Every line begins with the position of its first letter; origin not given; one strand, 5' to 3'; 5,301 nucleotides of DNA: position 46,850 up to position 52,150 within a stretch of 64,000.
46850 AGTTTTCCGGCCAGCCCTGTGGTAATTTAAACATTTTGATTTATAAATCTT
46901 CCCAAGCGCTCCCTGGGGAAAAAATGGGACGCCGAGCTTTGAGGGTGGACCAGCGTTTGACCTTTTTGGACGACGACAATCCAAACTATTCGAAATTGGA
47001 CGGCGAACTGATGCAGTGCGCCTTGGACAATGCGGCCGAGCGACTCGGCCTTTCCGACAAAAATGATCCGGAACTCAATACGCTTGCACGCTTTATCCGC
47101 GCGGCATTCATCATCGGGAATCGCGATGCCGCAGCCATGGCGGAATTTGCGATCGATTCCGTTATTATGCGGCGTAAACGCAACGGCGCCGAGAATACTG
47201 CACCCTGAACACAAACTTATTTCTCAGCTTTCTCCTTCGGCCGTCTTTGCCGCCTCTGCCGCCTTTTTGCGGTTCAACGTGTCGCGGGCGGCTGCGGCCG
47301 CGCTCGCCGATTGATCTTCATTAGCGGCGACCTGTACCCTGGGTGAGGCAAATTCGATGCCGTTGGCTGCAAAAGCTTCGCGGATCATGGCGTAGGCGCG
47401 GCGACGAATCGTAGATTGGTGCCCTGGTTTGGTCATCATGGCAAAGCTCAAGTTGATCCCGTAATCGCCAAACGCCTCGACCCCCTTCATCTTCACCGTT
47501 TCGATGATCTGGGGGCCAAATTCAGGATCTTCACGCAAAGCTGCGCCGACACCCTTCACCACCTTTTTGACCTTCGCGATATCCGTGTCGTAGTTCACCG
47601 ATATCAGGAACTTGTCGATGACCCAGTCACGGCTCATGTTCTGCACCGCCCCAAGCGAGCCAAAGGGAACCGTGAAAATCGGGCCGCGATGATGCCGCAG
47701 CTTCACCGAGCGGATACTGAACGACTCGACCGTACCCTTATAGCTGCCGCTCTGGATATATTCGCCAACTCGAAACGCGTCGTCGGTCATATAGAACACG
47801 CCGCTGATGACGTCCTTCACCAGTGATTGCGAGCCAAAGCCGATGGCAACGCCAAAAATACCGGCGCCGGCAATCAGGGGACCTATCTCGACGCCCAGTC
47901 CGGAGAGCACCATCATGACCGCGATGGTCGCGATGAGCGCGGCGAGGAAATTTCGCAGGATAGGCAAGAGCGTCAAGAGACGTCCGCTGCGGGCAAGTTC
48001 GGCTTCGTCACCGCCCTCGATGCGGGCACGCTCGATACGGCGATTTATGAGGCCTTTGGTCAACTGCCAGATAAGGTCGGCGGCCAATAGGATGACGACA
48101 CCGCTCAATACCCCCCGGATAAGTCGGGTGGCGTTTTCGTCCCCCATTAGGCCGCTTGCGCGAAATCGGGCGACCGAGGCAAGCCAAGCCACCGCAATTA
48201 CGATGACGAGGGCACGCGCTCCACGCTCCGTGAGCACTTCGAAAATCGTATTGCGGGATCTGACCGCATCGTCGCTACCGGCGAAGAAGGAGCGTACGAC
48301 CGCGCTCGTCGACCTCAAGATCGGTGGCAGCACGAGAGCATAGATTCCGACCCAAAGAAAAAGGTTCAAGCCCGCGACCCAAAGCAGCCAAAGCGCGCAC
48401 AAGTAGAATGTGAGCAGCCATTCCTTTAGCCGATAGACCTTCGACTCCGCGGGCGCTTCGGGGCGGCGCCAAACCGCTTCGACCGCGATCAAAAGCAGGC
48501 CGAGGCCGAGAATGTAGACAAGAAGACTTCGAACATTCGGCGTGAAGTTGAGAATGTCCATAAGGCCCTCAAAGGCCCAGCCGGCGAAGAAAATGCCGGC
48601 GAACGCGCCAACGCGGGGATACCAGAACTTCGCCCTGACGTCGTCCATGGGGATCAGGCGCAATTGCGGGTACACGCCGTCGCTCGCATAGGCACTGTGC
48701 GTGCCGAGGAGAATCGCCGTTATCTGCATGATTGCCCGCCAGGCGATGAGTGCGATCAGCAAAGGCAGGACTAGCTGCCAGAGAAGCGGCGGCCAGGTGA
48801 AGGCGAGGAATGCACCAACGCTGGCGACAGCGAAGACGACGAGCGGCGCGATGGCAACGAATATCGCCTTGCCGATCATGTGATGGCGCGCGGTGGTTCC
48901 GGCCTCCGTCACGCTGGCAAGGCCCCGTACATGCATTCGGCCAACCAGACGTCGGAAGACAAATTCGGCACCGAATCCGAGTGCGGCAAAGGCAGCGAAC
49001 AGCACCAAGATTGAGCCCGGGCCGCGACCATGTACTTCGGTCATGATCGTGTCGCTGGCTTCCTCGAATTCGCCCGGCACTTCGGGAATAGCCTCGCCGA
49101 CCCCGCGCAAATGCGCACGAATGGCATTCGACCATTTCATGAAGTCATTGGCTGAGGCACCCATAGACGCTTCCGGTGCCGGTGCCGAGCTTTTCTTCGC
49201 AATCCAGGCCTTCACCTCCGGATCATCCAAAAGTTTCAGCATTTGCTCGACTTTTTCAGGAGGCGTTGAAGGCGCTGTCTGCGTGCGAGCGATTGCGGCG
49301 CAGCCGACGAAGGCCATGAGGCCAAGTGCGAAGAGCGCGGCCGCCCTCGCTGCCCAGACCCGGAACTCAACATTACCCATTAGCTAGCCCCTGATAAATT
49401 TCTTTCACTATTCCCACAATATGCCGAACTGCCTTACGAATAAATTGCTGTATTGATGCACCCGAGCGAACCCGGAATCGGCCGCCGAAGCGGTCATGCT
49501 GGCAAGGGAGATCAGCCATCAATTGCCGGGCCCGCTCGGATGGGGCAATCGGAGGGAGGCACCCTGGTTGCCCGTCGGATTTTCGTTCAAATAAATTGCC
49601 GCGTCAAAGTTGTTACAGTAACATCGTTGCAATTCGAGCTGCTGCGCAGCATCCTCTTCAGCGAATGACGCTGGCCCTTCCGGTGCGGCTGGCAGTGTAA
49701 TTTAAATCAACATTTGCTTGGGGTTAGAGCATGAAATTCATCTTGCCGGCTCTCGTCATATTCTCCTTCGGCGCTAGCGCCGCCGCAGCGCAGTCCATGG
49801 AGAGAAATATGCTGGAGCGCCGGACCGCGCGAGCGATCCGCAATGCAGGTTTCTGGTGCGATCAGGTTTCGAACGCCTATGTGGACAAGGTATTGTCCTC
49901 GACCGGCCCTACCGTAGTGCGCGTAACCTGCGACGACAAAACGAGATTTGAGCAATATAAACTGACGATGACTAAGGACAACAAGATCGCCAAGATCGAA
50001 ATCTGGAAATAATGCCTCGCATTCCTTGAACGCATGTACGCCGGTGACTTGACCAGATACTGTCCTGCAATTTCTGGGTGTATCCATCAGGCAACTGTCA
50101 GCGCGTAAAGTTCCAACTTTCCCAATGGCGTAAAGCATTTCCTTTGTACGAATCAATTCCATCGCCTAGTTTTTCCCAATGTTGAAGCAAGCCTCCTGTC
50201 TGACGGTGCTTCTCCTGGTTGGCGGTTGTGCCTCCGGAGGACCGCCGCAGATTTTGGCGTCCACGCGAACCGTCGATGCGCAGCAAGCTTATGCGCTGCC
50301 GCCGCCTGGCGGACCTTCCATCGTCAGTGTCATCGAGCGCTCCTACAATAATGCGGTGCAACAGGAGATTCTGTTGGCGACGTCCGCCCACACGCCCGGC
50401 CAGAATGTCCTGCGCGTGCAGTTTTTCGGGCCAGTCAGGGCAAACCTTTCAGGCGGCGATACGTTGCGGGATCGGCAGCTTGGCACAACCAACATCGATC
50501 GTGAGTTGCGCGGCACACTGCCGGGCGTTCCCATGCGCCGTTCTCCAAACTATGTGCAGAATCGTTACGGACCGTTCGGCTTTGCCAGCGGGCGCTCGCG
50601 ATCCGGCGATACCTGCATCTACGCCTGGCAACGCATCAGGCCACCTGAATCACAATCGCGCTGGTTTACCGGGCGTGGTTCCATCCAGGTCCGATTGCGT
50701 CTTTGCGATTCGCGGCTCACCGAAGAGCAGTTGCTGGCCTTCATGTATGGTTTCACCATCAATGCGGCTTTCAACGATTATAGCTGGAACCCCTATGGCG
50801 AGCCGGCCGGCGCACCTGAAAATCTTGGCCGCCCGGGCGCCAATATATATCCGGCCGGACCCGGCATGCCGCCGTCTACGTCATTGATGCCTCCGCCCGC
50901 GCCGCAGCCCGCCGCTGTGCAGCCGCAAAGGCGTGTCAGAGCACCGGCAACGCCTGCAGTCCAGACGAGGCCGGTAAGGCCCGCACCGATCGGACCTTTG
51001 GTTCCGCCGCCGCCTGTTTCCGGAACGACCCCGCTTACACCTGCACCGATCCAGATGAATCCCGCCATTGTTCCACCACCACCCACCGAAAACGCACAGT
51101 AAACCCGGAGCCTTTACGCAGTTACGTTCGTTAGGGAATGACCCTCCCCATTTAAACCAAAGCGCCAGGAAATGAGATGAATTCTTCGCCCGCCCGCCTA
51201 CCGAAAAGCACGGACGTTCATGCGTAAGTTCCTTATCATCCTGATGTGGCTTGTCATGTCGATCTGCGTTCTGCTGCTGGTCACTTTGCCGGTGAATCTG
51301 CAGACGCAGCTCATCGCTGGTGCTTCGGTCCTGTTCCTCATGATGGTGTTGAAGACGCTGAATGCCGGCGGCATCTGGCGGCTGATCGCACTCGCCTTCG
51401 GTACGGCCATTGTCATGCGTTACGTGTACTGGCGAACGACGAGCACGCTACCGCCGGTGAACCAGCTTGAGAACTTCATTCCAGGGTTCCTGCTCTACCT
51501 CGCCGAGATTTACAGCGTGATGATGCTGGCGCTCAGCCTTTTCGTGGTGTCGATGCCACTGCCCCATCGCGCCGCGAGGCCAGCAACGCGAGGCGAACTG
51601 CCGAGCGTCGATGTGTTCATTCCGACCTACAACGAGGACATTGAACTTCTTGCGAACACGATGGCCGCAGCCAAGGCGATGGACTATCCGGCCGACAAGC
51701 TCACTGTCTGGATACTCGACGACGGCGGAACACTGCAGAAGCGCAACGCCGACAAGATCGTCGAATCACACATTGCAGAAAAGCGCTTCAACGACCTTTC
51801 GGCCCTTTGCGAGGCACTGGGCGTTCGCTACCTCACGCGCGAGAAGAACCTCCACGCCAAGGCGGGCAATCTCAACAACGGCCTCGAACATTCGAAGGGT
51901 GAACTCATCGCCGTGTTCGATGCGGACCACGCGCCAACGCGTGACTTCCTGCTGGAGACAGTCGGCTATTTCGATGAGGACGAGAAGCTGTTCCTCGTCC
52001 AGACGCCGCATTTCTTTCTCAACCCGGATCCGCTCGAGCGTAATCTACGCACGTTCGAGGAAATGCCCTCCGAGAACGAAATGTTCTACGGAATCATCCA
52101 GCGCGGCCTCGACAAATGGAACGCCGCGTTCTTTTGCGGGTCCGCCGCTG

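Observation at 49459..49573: Highly structured candidate RNA upstream of mscS, with strand-specific G-U pairs and anti-SD loops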

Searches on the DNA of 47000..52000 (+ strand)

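Call 12: search_dna_similar(query=window:47000-52000:+, collection=plasmids, mode=near, max_rows=20)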
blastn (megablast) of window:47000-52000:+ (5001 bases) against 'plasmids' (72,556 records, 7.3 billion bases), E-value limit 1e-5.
Records with a match: 11; places in all: 11; records where one place covers at least 80% of the query: 0.
Best place of each record, by identity: 80-90% 1; 60-80% 10.
By first word of the organism name: Sinorhizobium 4; Rhizobium 3; Pararhizobium 1; Allorhizobium 1; Microvirga 1; Ensifer 1.
By predicted mobility (MOB-suite, as given by PLSDB): non-mobilizable 6; conjugative 5.
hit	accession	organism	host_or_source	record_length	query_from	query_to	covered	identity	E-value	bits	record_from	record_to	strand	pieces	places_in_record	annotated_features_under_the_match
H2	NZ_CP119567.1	Pararhizobium qamdonense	cell culture,soil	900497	4273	4984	14%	73.9%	5e-67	265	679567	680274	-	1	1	bcsA: UDP-forming cellulose synthase catalytic subunit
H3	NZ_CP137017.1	Sinorhizobium fredii GR64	Phaseolus vulgaris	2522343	289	967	14%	77.1%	1e-103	387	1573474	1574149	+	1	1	record has no annotation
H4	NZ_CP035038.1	Sinorhizobium fredii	single cell,soil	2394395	289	975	14%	75.6%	4e-88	335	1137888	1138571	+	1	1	none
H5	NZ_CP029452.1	Sinorhizobium fredii CCBAU 25509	Glycine soja,cell culture,plant root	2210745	289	967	14%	75.9%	2e-90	342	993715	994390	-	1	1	record has no annotation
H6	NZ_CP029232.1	Sinorhizobium fredii CCBAU 45436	Glycine max,cell culture,plant root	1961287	289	967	14%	75.8%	1e-88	337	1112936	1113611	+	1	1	record has no annotation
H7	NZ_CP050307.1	Rhizobium lusitanum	Oxytropis pumilio,cell culture,root ...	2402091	4359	4999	13%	73.5%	5e-57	231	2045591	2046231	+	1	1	none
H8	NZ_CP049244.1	Allorhizobium pseudoryzae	cell culture,soil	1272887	4376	4972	12%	74.2%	2e-57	233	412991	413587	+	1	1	none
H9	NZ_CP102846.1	Microvirga terrae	soil,soil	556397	456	925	9%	75.8%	5e-57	231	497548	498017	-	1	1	mechanosensitive ion channel family protein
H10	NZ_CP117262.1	Rhizobium tumorigenes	Rubus sp.,pure bacterial culture,Aerial ...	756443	579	903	6%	77.7%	2e-46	196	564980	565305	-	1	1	mechanosensitive ion channel family protein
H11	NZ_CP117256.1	Rhizobium tumorigenes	Rubus sp.,pure bacterial culture,Aerial ...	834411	579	903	6%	77.7%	2e-46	196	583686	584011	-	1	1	mechanosensitive ion channel family protein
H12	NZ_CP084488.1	Ensifer adhaerens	cellculture,soil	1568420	613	898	6%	80.1%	2e-51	213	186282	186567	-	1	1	none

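Call 78: get_annotated_region(hit=H3, flank=3000)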
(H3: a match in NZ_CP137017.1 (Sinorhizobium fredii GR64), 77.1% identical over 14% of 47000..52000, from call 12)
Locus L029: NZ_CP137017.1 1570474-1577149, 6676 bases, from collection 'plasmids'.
description: Sinorhizobium fredii GR64 plasmid pSfreGR64c, complete sequence
organism: Sinorhizobium fredii GR64 (NCBI taxid 882101)
taxonomy: Bacteria; Pseudomonadota; Alphaproteobacteria; Hyphomicrobiales; Rhizobiaceae; Sinorhizobium; Sinorhizobium fredii; Sinorhizobium fredii GR64
host: -; source: Phaseolus vulgaris; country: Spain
typing (MOB-suite, as given by PLSDB): conjugative; relaxase MOBQ; mating-pair formation MPF_T
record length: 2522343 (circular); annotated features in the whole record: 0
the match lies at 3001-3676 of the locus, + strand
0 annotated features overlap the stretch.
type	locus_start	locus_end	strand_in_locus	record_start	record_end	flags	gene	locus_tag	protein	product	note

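Call 79: get_annotated_region(hit=H10, flank=3000)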
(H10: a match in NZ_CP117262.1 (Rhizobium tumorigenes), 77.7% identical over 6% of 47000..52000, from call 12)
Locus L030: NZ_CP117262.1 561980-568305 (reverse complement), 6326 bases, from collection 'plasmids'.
description: Rhizobium tumorigenes strain 932 plasmid pRt932, complete sequence
organism: Rhizobium tumorigenes (NCBI taxid 2041385)
taxonomy: Bacteria; Pseudomonadota; Alphaproteobacteria; Hyphomicrobiales; Rhizobiaceae; Rhizobium; Rhizobium tumorigenes
host: -; source: Rubus sp.,pure bacterial culture,Aerial tumor; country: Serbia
typing (MOB-suite, as given by PLSDB): non-mobilizable
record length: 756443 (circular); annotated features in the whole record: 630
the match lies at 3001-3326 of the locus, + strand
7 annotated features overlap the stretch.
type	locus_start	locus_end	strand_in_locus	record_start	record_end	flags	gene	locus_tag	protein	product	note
CDS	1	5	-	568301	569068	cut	-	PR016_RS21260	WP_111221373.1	DUF2092 domain-containing protein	-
CDS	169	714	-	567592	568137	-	-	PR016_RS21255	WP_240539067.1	OmpA family protein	-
CDS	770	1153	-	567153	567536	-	-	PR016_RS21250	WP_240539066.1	hypothetical protein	-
CDS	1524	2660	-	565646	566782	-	-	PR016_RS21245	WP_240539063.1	hypothetical protein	-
CDS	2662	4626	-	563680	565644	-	-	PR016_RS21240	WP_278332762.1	mechanosensitive ion channel family protein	-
CDS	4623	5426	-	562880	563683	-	-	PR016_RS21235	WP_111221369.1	hypothetical protein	-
CDS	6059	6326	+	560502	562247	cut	-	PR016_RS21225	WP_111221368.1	hypothetical protein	-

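Call 80: get_annotated_region(hit=H12, flank=3000)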
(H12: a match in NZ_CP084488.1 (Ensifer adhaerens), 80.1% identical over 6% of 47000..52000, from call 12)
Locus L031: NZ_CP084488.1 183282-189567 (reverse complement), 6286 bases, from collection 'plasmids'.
description: Ensifer adhaerens strain E-60 plasmid p-2, complete sequence
organism: Ensifer adhaerens (NCBI taxid 106592)
taxonomy: Bacteria; Pseudomonadota; Alphaproteobacteria; Hyphomicrobiales; Rhizobiaceae; Ensifer; Ensifer adhaerens
host: -; source: cellculture,soil; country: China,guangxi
typing (MOB-suite, as given by PLSDB): conjugative; relaxase MOBQ; mating-pair formation MPF_T
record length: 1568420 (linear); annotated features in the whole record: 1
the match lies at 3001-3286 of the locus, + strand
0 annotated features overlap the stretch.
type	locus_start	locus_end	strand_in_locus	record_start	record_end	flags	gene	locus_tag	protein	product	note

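Call 81: get_annotated_region(hit=H9, flank=3000)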
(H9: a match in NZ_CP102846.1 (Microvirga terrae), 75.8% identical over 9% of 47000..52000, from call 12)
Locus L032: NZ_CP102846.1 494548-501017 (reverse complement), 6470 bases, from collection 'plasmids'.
description: Microvirga terrae strain R24 plasmid pR24_1, complete sequence
organism: Microvirga terrae (NCBI taxid 2740529)
taxonomy: Bacteria; Pseudomonadota; Alphaproteobacteria; Hyphomicrobiales; Methylobacteriaceae; Microvirga; Microvirga terrae
host: -; source: soil,soil; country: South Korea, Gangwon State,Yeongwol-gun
typing (MOB-suite, as given by PLSDB): non-mobilizable
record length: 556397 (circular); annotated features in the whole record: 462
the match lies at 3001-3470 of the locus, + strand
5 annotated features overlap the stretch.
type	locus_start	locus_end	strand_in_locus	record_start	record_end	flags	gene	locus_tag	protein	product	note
CDS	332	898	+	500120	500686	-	-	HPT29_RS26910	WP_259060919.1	DUF1003 domain-containing protein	-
CDS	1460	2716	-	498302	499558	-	-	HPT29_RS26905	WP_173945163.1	alpha/beta hydrolase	-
CDS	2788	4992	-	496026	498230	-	-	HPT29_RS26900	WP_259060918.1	mechanosensitive ion channel family protein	-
CDS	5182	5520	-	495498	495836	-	-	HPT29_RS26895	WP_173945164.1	hypothetical protein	-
CDS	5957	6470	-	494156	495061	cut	-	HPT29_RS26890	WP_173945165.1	poly(3-hydroxyalkanoate) synthetase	-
